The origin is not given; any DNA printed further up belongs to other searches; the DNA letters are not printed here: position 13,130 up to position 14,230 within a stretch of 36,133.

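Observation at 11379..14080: Complete diversity-generating retroelement: 117-bp TR/VR pair with 17 of 17 mismatches at template adenines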

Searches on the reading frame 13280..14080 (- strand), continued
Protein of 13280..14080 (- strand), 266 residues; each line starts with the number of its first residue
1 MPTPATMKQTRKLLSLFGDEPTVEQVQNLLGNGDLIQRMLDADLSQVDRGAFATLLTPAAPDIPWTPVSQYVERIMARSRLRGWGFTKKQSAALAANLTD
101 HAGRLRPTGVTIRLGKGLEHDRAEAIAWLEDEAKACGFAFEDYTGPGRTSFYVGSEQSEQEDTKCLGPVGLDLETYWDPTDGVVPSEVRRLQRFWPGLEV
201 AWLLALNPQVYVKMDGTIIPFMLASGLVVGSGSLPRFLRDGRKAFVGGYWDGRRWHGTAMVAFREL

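Call 69: search_solved_structures(query=A1, max_evalue=1)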
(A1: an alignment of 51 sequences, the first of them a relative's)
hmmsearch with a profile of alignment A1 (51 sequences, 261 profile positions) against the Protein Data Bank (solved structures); distinct sequences matched with E-value up to 1: 9.
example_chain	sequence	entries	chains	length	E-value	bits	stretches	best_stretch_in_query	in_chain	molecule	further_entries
9nxx_A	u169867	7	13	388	0.28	13.6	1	12-91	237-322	ABC-three component systems C-terminal domain-containing protein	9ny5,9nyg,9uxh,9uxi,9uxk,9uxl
9ny1_A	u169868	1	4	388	0.28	13.6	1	12-91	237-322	ABC-three component systems C-terminal domain-containing protein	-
2fip_A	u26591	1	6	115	0.38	13.1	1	38-84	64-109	Late genes activator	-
2fio_A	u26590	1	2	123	0.41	13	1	37-84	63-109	Late genes activator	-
4bnd_A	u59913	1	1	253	0.57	12.5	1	68-126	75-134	ALPHA-PHOSPHOGLUCOMUTASE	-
4bnd_B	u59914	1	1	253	0.58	12.5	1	68-126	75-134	ALPHA-PHOSPHOGLUCOMUTASE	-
6l4t_11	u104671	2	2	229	0.88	11.9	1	102-157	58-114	Fucoxanthin chlorophyll a/c-binding protein Lhcq13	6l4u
6p7r_A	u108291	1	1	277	0.95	11.8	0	121-162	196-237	Toxin co-regulated pilus virulence regulatory protein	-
6ly5_L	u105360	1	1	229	0.97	11.8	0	103-157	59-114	FCPI-14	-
